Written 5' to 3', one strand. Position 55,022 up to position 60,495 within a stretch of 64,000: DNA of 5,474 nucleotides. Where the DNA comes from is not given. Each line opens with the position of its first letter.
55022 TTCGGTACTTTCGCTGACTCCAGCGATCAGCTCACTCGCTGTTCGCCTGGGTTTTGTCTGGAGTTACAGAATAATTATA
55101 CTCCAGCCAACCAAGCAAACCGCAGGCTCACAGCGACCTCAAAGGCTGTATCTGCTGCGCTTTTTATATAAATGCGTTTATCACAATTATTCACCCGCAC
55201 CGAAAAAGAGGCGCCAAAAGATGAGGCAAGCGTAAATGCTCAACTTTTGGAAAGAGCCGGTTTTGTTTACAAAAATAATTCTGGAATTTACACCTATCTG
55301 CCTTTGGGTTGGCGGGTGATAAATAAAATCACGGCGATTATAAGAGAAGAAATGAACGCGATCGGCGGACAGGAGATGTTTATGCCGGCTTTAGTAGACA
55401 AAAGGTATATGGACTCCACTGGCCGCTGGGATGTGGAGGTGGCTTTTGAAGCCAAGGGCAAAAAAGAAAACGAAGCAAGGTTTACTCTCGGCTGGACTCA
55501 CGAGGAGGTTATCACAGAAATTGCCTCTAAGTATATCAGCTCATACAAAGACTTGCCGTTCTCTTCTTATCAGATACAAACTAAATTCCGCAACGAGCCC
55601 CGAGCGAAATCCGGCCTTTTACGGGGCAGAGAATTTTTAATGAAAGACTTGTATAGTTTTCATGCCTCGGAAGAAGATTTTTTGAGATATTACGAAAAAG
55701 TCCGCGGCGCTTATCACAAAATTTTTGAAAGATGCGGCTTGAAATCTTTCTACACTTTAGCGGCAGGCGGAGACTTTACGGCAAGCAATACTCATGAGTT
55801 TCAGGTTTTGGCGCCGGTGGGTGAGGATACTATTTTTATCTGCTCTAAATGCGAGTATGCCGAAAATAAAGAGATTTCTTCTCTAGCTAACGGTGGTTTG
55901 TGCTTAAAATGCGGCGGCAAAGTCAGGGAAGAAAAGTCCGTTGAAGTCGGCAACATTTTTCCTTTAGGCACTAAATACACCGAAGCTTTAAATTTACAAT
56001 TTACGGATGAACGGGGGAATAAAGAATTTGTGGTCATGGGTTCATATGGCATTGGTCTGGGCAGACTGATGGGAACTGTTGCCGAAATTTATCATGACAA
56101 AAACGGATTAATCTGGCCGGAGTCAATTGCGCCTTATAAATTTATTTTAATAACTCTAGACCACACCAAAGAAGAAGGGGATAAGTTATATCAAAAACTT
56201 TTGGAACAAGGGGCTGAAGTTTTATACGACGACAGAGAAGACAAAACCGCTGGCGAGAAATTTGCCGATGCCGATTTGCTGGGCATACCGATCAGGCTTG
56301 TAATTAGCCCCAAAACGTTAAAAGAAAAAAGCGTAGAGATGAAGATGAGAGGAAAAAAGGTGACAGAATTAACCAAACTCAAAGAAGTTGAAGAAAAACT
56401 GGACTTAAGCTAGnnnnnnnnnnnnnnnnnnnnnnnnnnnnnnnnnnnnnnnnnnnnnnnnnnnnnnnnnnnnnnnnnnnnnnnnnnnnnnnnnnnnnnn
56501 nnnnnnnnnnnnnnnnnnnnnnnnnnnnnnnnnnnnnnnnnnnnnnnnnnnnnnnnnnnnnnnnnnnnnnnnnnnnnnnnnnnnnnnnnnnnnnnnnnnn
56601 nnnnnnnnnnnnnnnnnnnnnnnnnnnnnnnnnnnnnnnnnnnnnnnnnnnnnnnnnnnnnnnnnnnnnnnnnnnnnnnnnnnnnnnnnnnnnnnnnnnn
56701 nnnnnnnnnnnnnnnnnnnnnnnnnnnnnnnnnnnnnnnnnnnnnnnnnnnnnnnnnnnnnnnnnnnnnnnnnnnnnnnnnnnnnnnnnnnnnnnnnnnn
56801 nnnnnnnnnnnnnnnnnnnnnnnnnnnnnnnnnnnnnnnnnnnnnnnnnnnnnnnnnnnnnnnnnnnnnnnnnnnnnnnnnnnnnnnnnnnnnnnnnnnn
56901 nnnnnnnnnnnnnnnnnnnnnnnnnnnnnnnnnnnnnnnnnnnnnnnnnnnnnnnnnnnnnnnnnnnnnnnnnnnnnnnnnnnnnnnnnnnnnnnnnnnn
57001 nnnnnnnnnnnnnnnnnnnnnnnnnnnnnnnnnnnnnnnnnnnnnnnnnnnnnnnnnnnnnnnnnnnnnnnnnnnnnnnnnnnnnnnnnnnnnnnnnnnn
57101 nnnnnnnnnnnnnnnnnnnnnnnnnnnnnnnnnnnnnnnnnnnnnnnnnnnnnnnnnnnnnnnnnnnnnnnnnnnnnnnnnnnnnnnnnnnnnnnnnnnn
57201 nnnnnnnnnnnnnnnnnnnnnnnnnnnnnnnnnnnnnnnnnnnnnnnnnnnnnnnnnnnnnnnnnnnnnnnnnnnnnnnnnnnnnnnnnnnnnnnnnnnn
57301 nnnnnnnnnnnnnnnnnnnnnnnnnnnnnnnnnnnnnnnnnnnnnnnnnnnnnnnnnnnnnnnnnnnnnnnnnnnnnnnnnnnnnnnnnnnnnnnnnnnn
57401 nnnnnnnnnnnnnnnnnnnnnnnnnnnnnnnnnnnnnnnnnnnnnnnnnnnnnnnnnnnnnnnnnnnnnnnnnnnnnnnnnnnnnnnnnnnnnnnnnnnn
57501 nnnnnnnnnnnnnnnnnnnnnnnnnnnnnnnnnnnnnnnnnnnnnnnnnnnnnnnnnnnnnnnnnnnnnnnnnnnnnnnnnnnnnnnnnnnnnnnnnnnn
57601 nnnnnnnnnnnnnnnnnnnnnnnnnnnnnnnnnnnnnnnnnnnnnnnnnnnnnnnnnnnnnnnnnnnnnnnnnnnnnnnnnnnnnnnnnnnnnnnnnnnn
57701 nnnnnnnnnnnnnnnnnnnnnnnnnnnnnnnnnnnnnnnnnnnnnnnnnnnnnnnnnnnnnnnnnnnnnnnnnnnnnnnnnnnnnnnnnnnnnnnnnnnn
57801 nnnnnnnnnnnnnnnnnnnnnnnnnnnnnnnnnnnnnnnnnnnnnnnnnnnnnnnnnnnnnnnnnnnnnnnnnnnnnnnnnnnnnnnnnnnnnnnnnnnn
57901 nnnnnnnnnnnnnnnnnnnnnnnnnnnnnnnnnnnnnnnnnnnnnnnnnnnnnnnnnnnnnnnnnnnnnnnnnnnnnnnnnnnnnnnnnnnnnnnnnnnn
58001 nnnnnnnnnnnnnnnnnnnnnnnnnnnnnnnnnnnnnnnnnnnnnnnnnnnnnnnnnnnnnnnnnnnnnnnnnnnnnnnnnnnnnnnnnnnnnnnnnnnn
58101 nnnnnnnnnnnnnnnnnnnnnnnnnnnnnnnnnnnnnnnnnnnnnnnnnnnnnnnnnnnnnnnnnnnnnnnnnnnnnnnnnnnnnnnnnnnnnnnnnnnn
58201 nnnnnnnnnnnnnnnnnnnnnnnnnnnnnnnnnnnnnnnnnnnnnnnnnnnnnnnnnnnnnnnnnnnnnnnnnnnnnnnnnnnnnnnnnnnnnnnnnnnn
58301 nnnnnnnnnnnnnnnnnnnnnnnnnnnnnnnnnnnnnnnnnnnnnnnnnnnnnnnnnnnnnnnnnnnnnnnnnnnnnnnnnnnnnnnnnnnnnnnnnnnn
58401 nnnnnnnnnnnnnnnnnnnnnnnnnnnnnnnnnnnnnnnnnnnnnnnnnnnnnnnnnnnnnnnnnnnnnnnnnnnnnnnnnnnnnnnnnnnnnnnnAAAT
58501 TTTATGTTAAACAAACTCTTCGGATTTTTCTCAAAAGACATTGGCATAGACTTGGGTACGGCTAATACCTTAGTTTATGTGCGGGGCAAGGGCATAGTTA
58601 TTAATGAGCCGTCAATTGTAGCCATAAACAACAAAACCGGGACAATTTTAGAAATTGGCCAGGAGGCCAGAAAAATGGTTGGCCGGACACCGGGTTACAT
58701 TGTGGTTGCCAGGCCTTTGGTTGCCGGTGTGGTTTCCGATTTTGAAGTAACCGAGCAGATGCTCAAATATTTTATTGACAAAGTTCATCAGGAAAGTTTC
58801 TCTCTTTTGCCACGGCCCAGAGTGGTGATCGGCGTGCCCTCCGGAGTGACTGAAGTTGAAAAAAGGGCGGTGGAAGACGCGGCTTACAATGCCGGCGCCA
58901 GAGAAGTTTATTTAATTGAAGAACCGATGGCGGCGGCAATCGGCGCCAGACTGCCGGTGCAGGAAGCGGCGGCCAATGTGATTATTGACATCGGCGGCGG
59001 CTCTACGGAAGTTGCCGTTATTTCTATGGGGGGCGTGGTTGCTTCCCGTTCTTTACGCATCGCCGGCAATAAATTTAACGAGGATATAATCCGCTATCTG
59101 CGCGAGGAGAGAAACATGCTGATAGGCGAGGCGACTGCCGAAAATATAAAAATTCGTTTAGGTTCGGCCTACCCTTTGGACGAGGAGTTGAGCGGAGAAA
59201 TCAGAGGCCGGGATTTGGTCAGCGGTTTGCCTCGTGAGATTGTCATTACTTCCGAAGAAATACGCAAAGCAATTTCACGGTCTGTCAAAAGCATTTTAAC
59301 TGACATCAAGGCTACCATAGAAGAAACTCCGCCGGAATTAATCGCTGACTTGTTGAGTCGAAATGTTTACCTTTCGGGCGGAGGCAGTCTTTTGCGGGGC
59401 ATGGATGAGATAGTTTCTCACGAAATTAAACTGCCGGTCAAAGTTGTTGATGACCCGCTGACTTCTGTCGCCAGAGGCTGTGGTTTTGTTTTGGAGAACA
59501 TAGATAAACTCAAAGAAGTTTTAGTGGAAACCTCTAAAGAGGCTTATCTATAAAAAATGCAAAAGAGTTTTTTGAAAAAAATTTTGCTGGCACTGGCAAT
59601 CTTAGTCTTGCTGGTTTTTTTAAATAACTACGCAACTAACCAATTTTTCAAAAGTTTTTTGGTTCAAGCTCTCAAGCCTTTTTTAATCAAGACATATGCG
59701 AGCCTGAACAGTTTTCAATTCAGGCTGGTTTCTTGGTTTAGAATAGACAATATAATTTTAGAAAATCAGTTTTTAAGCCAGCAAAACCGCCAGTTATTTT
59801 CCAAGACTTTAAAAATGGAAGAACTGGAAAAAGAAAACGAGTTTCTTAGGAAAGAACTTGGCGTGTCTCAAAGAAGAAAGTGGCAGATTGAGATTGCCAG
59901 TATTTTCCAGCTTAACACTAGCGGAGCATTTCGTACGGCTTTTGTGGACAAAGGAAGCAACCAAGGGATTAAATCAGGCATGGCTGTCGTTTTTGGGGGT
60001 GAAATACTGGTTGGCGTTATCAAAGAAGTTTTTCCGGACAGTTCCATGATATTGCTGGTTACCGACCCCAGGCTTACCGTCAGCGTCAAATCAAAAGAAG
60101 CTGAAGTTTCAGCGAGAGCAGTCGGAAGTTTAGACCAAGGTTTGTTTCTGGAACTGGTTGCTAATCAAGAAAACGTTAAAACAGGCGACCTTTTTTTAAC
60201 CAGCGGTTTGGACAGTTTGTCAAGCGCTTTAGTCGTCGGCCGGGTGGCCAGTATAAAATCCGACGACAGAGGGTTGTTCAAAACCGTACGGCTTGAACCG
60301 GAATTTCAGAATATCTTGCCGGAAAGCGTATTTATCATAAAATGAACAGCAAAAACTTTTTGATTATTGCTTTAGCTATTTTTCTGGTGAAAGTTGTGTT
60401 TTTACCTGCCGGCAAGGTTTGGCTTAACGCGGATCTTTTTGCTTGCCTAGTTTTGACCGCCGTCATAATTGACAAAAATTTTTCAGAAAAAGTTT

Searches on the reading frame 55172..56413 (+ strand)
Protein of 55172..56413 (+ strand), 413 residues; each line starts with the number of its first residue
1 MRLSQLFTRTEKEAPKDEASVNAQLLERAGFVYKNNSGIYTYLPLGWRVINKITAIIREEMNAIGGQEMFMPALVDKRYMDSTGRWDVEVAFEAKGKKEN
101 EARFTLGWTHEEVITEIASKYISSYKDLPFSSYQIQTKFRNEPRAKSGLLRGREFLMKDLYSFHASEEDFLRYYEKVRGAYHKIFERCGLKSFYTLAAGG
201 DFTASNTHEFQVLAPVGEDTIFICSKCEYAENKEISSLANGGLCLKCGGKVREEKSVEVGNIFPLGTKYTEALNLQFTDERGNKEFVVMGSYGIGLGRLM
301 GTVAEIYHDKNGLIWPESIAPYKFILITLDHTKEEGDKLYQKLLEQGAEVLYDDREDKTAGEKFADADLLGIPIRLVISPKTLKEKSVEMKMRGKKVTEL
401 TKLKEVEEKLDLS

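Call 33: search_protein_families(library=pfam, proteins=[window:55172-56413:+], max_evalue=0.0001)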
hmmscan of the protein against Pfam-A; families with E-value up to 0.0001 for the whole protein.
window:55172-56413:+ (413 aa): 2 families
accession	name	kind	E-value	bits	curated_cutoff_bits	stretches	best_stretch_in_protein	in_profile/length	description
PF00587.30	tRNA-synt_2b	-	2e-31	109.9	29.3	1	97-307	4-179/179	tRNA synthetase class II core domain (G, H, P, S and T)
PF03129.25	HGTP_anticodon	-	1.2e-15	57.8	21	1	331-410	9-91/94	Anticodon binding domain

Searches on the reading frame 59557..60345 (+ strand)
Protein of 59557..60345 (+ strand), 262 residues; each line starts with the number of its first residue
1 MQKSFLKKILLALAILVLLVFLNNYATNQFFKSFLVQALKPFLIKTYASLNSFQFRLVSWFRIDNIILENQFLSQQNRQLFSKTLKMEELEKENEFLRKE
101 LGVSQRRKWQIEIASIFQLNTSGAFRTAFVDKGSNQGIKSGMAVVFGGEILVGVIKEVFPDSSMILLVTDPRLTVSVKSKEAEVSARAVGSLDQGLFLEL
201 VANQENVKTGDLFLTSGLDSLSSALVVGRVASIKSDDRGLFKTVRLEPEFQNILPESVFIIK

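Call 33: search_protein_families(library=pfam, proteins=[window:59557-60345:+], max_evalue=0.0001)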
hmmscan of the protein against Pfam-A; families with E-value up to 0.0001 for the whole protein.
window:59557-60345:+ (262 aa): 1 family
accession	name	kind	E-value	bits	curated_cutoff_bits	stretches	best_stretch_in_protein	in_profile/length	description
PF04085.20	MreC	-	8.3e-27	94.2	28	1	120-261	5-146/147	Rod shape-determining protein MreC, barrel core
